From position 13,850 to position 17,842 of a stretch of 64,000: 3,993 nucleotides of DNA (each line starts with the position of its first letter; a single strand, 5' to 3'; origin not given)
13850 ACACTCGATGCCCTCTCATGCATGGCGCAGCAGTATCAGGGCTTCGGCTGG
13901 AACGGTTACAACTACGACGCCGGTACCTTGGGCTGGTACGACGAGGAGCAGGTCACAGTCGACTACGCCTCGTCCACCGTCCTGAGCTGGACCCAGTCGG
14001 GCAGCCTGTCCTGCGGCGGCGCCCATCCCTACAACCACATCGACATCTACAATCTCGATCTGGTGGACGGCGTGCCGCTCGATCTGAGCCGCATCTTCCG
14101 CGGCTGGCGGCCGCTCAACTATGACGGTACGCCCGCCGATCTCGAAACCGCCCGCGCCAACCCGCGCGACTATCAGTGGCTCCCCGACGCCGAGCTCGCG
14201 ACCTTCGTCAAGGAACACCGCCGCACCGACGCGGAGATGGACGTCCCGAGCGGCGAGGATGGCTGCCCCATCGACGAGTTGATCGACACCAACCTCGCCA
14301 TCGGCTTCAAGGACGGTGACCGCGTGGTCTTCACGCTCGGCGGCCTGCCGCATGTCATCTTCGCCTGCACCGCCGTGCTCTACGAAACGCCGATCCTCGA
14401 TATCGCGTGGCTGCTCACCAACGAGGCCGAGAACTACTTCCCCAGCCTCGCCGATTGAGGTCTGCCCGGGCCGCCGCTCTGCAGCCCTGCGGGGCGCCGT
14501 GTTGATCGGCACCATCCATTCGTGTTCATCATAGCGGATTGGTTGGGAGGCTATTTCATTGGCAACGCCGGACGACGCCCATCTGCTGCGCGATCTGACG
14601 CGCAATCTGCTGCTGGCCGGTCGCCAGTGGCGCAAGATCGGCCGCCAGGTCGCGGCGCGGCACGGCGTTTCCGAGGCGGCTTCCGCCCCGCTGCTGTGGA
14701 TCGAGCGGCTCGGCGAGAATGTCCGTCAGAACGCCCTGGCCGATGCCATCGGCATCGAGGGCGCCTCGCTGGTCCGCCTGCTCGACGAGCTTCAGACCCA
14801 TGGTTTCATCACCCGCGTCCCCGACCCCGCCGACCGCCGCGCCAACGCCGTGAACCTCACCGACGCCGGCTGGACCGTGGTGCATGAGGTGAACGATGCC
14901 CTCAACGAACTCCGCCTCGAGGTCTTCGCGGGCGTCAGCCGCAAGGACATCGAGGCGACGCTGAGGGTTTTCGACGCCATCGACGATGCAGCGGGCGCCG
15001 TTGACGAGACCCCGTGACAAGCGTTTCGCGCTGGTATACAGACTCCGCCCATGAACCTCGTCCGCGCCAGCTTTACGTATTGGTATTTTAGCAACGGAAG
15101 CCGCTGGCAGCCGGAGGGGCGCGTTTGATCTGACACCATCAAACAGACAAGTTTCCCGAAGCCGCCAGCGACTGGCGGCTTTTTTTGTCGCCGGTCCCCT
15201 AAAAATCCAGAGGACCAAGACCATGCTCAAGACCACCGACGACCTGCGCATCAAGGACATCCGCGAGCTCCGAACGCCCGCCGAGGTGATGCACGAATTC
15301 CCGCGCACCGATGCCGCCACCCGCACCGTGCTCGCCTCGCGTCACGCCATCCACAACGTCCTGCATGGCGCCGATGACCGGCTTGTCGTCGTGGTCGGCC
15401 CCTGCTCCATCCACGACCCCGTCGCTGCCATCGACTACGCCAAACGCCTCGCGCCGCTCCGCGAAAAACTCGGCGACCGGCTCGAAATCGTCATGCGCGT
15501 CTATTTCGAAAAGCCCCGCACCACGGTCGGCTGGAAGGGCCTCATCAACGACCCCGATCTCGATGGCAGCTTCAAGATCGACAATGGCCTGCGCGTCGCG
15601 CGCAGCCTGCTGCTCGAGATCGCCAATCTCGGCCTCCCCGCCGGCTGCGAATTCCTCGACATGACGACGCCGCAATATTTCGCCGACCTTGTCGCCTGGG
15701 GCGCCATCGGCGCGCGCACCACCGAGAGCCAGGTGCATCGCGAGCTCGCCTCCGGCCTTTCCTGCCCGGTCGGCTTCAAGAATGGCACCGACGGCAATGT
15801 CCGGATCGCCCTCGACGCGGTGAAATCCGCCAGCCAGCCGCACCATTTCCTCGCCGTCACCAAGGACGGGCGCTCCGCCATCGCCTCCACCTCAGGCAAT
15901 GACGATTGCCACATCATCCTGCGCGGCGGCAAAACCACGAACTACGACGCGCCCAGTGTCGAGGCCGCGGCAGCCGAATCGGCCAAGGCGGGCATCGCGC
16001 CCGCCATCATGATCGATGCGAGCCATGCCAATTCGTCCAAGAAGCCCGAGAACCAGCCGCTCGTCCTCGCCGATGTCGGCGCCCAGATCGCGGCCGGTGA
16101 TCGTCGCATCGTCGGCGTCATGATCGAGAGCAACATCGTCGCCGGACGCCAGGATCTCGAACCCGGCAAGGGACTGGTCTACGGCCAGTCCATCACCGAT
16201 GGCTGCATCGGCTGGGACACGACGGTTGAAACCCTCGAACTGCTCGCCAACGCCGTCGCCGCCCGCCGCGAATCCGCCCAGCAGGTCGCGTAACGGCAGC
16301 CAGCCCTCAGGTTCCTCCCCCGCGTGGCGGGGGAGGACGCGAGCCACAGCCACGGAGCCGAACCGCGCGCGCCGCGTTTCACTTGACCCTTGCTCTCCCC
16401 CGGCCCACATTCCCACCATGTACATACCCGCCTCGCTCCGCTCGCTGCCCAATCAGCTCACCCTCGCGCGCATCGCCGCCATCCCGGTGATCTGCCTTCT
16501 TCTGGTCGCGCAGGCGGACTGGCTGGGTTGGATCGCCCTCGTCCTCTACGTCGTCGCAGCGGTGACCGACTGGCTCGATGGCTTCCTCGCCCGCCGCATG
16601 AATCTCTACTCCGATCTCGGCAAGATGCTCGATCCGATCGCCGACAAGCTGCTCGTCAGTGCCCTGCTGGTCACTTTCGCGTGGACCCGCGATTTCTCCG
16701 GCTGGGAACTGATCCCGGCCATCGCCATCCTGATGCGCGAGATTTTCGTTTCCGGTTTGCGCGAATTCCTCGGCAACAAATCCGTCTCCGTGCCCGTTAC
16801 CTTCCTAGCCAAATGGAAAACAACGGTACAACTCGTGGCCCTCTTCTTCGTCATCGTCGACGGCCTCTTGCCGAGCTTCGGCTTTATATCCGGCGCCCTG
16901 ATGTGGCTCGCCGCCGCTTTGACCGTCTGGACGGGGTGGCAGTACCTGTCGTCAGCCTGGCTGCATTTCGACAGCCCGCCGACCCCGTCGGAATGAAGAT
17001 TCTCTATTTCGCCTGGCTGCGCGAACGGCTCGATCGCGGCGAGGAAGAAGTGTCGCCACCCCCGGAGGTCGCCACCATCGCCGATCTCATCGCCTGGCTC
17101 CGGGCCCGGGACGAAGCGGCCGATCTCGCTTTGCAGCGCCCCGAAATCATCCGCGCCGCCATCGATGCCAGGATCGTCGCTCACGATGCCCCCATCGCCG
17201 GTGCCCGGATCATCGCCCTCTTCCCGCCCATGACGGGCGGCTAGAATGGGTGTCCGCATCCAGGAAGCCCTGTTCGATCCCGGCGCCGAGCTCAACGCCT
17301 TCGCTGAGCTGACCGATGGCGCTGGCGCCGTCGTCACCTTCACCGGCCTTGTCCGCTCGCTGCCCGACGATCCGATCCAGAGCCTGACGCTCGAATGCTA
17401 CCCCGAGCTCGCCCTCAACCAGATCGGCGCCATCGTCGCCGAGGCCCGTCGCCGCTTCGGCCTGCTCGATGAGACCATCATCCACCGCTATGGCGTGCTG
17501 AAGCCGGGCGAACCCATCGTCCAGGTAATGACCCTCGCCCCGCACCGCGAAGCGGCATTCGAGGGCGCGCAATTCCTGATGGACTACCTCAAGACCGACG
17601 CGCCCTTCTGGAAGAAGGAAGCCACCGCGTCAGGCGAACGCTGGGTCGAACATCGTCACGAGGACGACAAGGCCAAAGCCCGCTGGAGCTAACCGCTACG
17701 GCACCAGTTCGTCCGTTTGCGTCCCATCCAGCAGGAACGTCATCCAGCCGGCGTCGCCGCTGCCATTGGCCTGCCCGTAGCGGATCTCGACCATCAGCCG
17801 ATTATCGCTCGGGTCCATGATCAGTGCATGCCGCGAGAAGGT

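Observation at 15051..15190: Ribosome-mediated attenuator of aroG that could read Phe, Tyr and Trp together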

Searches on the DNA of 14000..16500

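Call 7: search_rna_families(source=window, start=14000, end=16500, threshold=evalue, max_evalue=10)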
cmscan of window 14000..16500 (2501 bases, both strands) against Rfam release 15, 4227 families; matches with E-value up to 10: 6.
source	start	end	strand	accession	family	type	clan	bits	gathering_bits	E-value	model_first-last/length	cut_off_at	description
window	15137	15188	+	RF01859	Phe_leader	Cis-reg; leader;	-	19.8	55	4.1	1-125/125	no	Phenylalanine leader peptide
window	15036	15185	+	RF02884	BcKCsr7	Gene; sRNA;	-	18.1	59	1.2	1-157/157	no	Burkholderia sRNA 7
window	15895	15912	+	RF03010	mcrA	Gene; sRNA;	-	16.3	57.6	0.43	1-18/51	no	mcrA RNA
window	15153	15186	+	RF01388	isrD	Gene; sRNA;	-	15.6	37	9.8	1-51/51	no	isrD Hfq binding RNA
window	14792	14819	-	RF00289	SNORND104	Gene; snRNA; snoRNA; CD-box;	CL00077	15.1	40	3.7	41-68/70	no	Small nucleolar RNA SNORD104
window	14610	14701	+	RF02712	EBER2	Gene; sRNA;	-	14.7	200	2.8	1-173/173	no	Epstein-Barr virus EBER2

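Call 40: search_rna_families(source=window, start=14980, end=15260, threshold=evalue, max_evalue=10, show_alignments=3)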
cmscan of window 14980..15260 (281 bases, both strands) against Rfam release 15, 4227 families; matches with E-value up to 10: 6.
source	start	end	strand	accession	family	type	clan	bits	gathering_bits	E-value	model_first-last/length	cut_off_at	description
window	15137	15188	+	RF01859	Phe_leader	Cis-reg; leader;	-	19.8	55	0.46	1-125/125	no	Phenylalanine leader peptide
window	15077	15186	+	RF01401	rseX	Gene; sRNA;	-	18.7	50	5.7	1-94/94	no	rseX Hfq binding RNA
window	15036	15185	+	RF02884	BcKCsr7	Gene; sRNA;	-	18.1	59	0.14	1-157/157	no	Burkholderia sRNA 7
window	15138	15182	-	RF01697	Chlorobi-RRM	Cis-reg;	-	16.8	45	0.55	1-73/73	no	Chlorobi-RRM RNA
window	15153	15186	+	RF01388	isrD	Gene; sRNA;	-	15.6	37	1.1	1-51/51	no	isrD Hfq binding RNA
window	15070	15185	+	RF02552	RcsR1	Gene; sRNA;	-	13.1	60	3.4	1-96/96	no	RcsR1 sRNA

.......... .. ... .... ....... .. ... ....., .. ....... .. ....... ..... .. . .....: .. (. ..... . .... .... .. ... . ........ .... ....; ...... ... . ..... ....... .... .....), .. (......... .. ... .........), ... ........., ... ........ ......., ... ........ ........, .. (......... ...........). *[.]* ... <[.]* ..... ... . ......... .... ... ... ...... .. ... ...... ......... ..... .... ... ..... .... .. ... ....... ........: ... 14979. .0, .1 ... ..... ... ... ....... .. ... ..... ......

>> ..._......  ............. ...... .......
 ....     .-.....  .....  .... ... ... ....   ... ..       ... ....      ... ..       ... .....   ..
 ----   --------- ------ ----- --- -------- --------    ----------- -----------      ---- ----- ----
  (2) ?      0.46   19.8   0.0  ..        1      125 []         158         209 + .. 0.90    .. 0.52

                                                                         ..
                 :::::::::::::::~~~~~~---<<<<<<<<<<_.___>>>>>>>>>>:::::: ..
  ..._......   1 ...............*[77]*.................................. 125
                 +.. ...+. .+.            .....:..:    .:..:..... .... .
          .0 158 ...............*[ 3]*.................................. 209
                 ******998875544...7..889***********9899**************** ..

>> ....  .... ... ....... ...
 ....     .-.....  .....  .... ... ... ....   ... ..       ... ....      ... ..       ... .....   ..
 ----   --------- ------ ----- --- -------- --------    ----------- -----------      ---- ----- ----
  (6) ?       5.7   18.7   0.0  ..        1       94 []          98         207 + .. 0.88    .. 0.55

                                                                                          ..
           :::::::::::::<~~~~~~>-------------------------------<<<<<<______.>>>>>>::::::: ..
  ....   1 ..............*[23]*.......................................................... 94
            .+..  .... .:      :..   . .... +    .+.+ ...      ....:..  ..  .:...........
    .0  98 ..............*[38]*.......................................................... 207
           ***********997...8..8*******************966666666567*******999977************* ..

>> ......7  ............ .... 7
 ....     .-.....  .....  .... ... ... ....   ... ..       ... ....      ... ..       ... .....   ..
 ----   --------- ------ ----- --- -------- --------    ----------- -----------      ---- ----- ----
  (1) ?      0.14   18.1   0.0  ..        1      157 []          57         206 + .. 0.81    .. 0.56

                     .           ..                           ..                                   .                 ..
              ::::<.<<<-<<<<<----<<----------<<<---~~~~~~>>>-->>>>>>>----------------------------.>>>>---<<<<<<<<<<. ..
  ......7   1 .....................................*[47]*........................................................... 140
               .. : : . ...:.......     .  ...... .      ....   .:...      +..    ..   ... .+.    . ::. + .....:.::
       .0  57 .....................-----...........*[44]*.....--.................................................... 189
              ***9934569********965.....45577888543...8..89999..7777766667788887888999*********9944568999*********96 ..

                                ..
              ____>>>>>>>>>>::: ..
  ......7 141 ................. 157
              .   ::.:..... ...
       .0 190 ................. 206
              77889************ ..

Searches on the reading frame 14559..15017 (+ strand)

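Call 4: search_protein_families(library=pfam, proteins=[window:14559-15017:+])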
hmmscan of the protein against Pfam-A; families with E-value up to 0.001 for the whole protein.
window:14559-15017:+ (152 aa): 4 families
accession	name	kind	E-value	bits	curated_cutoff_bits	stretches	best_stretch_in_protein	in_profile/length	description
PF12802.13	MarR_2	-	4.5e-11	43.2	27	1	36-95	2-61/61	MarR family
PF01047.28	MarR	-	1.3e-08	35.1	24.6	1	46-94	10-57/59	MarR family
PF13463.12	HTH_27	-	1.8e-05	25.3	22.2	1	52-104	16-68/68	Winged helix DNA-binding domain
PF25213.1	HVO_A0261_N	-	0.00063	20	35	0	53-119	23-82/86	HVO_A0261 N-terminal domain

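Call 68: search_protein_families(library=ncbifam, proteins=[window:14559-15017:+], max_evalue=1e-10)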
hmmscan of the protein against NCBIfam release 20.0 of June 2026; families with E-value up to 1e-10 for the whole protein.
window:14559-15017:+ (152 aa): 1 family
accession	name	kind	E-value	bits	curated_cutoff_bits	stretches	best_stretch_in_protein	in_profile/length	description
NF002926.0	PRK03573.1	equivalog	1.8e-19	70.1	120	1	35-142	27-134/144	transcriptional regulator SlyA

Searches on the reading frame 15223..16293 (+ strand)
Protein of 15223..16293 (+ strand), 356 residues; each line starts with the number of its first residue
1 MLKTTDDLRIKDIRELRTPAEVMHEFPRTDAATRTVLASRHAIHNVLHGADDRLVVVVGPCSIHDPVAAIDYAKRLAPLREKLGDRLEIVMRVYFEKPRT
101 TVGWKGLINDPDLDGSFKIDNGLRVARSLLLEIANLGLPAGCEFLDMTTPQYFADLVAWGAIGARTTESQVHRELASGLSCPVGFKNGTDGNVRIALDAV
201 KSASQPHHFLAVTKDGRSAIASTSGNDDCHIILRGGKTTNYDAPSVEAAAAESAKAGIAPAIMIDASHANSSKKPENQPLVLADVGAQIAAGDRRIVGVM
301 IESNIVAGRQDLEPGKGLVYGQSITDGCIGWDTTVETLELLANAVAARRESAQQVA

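Call 4: search_protein_families(library=pfam, proteins=[window:15223-16293:+])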
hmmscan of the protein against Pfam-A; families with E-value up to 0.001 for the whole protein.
window:15223-16293:+ (356 aa): 1 family
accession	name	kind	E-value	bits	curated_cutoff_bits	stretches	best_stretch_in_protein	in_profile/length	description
PF00793.26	DAHP_synth_1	-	2.1e-94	315.9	25.5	1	45-337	9-268/270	DAHP synthetase I family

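Call 46: find_related_loci(query=window:15223-16293:+, collection=genome_contigs, flank=1200)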
Query window:15223-16293:+ (356 aa) in genome_contigs; peptide patterns used: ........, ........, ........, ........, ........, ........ (x = any residue, [..] = any of these).
600 stretches matched a pattern (row limit reached: there are more); 598 encode a relative of the query (tblastn E <= 1e-3); the best 80 are kept; 80 distinct loci.
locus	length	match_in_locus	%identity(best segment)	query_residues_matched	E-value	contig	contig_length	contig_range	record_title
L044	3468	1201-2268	83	1-356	0e+0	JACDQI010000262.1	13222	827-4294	MAG: Devosia sp. isolate Bin1 k141_12810, whole genome shotgun sequence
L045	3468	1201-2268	82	1-355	0e+0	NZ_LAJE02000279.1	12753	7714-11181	Devosia insulae DS-56 contig35, whole genome shotgun sequence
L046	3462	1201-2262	78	1-354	0e+0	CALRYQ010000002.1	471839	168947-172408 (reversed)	MAG: Devosia equisanguinis isolate JJ-MEM5D2-223-7-m1-bin346 genome assembly, contig: JJ-MEM5D2-223-C4, whole genome sho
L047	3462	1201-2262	79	1-354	0e+0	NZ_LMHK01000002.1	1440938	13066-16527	Devosia sp. Root685 contig_2, whole genome shotgun sequence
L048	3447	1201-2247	79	1-349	0e+0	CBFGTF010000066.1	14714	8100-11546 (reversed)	MAG TPA_asm: uncultured Devosia sp. isolate SRR17295757_maxbin2_10 genome assembly, contig: ERZ23398518.4529, whole geno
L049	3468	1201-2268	74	1-356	0e+0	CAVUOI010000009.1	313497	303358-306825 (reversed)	MAG: uncultured Alphaproteobacteria bacterium isolate MFD01916.bin.2.96 genome assembly, contig: contig_1256, whole geno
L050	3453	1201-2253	76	1-351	0e+0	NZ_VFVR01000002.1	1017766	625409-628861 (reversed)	Mesorhizobium sp. B2-3-12 contig_2, whole genome shotgun sequence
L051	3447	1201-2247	75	1-349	0e+0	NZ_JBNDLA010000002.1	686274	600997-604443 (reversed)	Bradyrhizobium sp. I1.14.4 Ga0500254_02, whole genome shotgun sequence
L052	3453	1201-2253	74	1-351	0e+0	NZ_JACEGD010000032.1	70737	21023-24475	Bradyrhizobium diversitatis strain CNPSo 4019 scaffold_31, whole genome shotgun sequence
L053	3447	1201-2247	75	1-349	0e+0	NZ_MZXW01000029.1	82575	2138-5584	Bradyrhizobium betae strain Opo-243 NODE_28, whole genome shotgun sequence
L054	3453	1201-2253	74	1-351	0e+0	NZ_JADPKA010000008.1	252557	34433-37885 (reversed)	Bradyrhizobium sp. 164 09LoS36_4_12, whole genome shotgun sequence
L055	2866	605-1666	73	1-354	0e+0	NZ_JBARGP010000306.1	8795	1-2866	MAG: Bradyrhizobium sp. isolate MFD10145_ilm_asm_bin8 k127_111015, whole genome shotgun sequence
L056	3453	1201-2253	74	1-351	0e+0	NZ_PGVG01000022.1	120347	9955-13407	Bradyrhizobium forestalis strain INPA54B NODE_22_length_120347_cov_24.786, whole genome shotgun sequence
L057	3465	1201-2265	75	1-355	5e-177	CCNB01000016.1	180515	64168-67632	Mesorhizobium plurifarium genome assembly Mesorhizobium plurifarium STM8773 genome assembly, contig MPLDJ20_Contig_23, w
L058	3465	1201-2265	74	1-355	3e-175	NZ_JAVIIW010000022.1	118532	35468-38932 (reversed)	Mesorhizobium album strain VK24D VK24D_NODE_22_length_118532_cov_27_576849_pilon, whole genome shotgun sequence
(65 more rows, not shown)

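Call 59: search_solved_structures(query=window:15223-16293:+, max_evalue=1e-20)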
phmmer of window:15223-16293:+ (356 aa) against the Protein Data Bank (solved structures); distinct sequences matched with E-value up to 1e-20: 21.
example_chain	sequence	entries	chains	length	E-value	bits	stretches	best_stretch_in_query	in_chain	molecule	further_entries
9j7h_A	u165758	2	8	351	1.6e-145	487.8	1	5-350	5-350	Phospho-2-dehydro-3-deoxyheptonate aldolase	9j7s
1n8f_A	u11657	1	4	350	4.4e-145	486.3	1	5-349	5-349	DAHP Synthetase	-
1gg1_A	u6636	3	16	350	4.4e-145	486.3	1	5-349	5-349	3-DEOXY-D-ARABINO-HEPTULOSONATE-7-PHOSPHATE SYNTHASE | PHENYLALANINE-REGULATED 3-DEOXY-D-ARABINO-HEPTULOSONATE-7-PHOSPHATE SYNTHASE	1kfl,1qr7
5cks_A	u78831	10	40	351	4.5e-145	486.3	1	5-349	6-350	Phospho-2-dehydro-3-deoxyheptonate aldolase, Phe-sensitive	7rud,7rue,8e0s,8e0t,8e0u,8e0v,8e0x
5d03_A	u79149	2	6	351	7.3e-134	449.4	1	5-348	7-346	Phospho-2-dehydro-3-deoxyheptonate aldolase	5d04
4hsn_A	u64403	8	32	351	2.6e-133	447.6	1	5-348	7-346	3-deoxy-D-arabino-heptulosonate 7-phosphate synthase | PHOSPHO-2-DEHYDRO-3-DEOXYHEPTONATE ALDOLASE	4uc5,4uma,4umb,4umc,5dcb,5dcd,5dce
4hso_A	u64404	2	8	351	3.6e-133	447.1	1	5-348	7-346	3-deoxy-D-arabino-heptulosonate 7-phosphate synthase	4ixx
5d02_A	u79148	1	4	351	6.9e-133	446.2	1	5-348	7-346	Phospho-2-dehydro-3-deoxyheptonate aldolase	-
4ucg_A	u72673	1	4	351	1.8e-132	444.8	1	5-348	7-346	PHOSPHO-2-DEHYDRO-3-DEOXYHEPTONATE ALDOLASE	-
5czt_A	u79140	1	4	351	1.8e-132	444.8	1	5-348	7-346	Phospho-2-dehydro-3-deoxyheptonate aldolase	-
5cz0_A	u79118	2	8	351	1.8e-132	444.8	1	5-348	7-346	Phospho-2-dehydro-3-deoxyheptonate aldolase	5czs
5d05_A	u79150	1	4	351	1.8e-132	444.8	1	5-348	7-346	Phospho-2-dehydro-3-deoxyheptonate aldolase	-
5d09_A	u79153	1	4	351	3.5e-132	443.9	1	5-348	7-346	Phospho-2-dehydro-3-deoxyheptonate aldolase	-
6u8j_A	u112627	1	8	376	1.4e-119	402.4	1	6-349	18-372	Phospho-2-dehydro-3-deoxyheptonate aldolase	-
7reu_A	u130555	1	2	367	3.2e-118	398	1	5-350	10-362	3-deoxy-D-arabino-heptulosonate-7-phosphate (DAHP) synthase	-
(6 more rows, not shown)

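Call 68: search_protein_families(library=ncbifam, proteins=[window:15223-16293:+], max_evalue=1e-10)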
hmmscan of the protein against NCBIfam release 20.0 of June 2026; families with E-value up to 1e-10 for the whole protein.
window:15223-16293:+ (356 aa): 4 families
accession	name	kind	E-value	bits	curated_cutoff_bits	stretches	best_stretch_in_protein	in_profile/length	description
NF006723.0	PRK09261.1-1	equivalog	2.2e-167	556.3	568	1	3-350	3-350/351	3-deoxy-7-phosphoheptulonate synthase AroG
TIGR00034.1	aroFGH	equivalog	1.6e-159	530.2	173.2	1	6-349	1-342/342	3-deoxy-7-phosphoheptulonate synthase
NF009395.0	PRK12755.1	subfamily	3.9e-156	519.2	343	1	3-350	5-353/355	3-deoxy-7-phosphoheptulonate synthase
NF009396.0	PRK12756.1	subfamily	8.4e-147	488.6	463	1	4-349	3-348/349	Trp-sensitive 3-deoxy-7-phosphoheptulonate synthase AroH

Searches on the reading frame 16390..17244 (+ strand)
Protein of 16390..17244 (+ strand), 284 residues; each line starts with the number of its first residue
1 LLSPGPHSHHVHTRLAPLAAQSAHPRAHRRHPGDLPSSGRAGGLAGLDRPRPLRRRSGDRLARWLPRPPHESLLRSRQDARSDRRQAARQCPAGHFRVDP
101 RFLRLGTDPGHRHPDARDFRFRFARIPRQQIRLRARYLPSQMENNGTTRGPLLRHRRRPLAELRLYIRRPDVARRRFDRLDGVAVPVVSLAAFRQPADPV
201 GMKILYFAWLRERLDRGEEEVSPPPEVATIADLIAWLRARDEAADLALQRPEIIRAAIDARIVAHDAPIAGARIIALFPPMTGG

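Call 4: search_protein_families(library=pfam, proteins=[window:16390-17244:+])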
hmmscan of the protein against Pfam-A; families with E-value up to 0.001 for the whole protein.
window:16390-17244:+ (284 aa): 1 family
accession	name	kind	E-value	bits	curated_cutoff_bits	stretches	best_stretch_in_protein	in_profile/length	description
PF02597.26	ThiS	-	8e-13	49.2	22.5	1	204-284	1-76/76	ThiS family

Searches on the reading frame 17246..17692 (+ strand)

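Call 4: search_protein_families(library=pfam, proteins=[window:17246-17692:+])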
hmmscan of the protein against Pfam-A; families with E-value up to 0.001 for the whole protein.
window:17246-17692:+ (148 aa): 1 family
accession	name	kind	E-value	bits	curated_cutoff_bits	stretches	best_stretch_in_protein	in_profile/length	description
PF02391.22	MoaE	-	3e-30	105.1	23.4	1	6-117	2-113/114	MoaE protein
